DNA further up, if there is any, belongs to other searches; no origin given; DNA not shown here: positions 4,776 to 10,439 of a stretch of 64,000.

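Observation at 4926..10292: One-polypeptide signalling cascade: Ser/Thr kinase - STAND NTPase - TPR - GAF - sigma-54 activator - HTH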

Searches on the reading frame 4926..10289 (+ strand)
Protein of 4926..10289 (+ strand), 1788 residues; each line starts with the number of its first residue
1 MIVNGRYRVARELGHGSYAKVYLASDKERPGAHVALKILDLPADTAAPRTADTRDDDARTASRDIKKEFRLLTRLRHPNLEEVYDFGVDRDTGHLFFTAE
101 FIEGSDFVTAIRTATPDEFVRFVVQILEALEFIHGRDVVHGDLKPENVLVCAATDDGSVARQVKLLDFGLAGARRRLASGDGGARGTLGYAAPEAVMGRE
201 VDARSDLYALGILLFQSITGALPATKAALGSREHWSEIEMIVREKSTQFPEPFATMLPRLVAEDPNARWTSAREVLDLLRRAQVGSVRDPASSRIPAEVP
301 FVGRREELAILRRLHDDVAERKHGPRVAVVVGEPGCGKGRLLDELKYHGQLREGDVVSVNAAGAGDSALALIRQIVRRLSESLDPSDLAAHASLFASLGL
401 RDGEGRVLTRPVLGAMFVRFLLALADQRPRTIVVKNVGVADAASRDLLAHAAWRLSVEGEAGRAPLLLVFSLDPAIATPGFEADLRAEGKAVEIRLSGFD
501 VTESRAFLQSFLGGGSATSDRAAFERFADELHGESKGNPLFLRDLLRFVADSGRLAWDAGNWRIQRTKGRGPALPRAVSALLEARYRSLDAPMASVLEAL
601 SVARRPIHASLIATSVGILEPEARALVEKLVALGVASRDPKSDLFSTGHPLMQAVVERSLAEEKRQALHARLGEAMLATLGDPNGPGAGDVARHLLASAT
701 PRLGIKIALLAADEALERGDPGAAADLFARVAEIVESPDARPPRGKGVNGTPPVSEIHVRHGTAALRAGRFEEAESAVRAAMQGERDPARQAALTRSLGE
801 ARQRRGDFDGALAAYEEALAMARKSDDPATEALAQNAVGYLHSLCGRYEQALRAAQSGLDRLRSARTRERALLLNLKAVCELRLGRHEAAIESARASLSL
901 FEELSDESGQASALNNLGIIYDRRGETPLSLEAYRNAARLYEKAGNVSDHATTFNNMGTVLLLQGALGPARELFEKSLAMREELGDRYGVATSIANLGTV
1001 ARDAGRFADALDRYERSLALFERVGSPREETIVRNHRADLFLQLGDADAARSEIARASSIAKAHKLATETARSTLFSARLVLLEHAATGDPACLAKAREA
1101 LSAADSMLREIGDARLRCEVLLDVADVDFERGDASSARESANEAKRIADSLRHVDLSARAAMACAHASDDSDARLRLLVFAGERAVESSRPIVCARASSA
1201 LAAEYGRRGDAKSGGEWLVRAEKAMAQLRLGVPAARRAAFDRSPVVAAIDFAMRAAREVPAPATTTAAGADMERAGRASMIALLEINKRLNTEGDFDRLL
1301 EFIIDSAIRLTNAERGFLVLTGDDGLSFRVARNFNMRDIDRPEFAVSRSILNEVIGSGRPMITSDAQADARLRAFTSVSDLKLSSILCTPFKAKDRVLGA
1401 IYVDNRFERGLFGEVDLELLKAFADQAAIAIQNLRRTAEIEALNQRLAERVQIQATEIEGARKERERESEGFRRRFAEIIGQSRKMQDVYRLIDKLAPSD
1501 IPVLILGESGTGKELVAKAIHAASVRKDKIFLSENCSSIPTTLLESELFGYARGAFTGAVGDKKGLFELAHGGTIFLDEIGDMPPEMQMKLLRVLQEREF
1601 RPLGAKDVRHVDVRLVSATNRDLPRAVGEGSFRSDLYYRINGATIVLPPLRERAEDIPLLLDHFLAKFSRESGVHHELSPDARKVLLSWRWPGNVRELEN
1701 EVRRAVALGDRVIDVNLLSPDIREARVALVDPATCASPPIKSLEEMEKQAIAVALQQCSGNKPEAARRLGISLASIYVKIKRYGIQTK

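Call 4: search_protein_families(library=pfam, proteins=[window:4926-10289:+], max_evalue=0.01)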
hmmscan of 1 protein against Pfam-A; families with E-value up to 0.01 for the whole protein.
window:4926-10289:+ (1788 aa): 23 families
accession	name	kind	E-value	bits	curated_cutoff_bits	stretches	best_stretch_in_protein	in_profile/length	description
PF00158.32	Sigma54_activat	-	9.7e-72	240.6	20.2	1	1479-1645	1-167/168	Sigma-54 interaction domain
PF00069.31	Pkinase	-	1.2e-36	126.9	31.7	1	7-275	1-257/263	Protein kinase domain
PF13424.12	TPR_12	-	3.5e-35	120.5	30.1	3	950-1022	2-76/77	Tetratricopeptide repeat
PF14532.12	Sigma54_activ_2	-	2.9e-23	83.1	25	1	1480-1650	1-138/138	Sigma-54 interaction domain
PF25601.1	AAA_lid_14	-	1.9e-22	79.3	27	1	1651-1726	1-78/87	AAA+ ATPase lid domain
PF07714.23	PK_Tyr_Ser-Thr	-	1.6e-21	77.2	23.1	1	9-268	3-248/258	Protein tyrosine and serine/threonine kinase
PF13185.12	GAF_2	-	2.8e-17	63.6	28.6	1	1295-1432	3-136/136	GAF domain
PF00515.34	TPR_1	-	1.9e-15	56.4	27.8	0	911-942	1-32/34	Tetratricopeptide repeat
PF13374.12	TPR_10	-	2.9e-15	56.2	27.5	3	951-984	2-35/42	Tetratricopeptide repeat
PF07719.23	TPR_2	-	7.6e-15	54.2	27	0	798-822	7-31/34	Tetratricopeptide repeat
PF17874.7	TPR_MalT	-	1.3e-14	54.7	45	2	876-1068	6-198/336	MalT-like TPR region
PF13492.12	GAF_3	-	4e-14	53.6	27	1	1296-1433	2-129/129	GAF domain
PF01590.32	GAF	-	1.1e-13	52.3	22.4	1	1295-1431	1-133/133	GAF domain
PF13191.12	AAA_16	-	1.7e-13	51.8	32.6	2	300-453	1-157/167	AAA ATPase domain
PF02954.25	HTH_8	-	3.5e-12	46.3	22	1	1742-1783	1-42/42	Bacterial regulatory protein, Fis family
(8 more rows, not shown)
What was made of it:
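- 5790..7124 (+): STAND nucleotide-binding/oligomerisation domain plus helical and winged-helix parts (residues about 289-733). The P-loop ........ is at 5919-5942. The Walker B strand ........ is at 6216-6239. Both are degenerate. Pfam AAA_16 (call 4).
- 7185..8795 (+): TPR / helical-repeat sensor arm (residues about 754-1290). Pfam TPR_12, TPR_MalT and others (call 4).
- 10149..10274 (+): Fis-type helix-turn-helix DNA-binding domain (residues 1742-1783). call 4 (HTH_8, 46.3 bits).
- On Bacterial enhancer-binding protein (sigma-54 activator, NtrC/NifA superfamily): PF00158 at 240.6 bits over profile positions 1-167 of 168 (call 4). HTH_8 at 46.3 bits, residues 1742-1783 (call 4).
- On Hanks-type (eukaryotic-like) Ser/Thr protein kinase: Pkinase at 126.9 bits against a cut-off of 31.7 (call 4).
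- On STAND NTPase (MalT / PknK / Apaf-1 class): Pfam AAA_16 and TPR_MalT also match (call 4).
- Closest known: MalT / LAL-family STAND transcription activators. Same: A STAND NTPase plus TPR-like sensor arm (Pfam TPR_MalT, call 4) joined to a DNA-binding output in one chain.
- Checked: Pfam gives the stated domain order (call 4):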
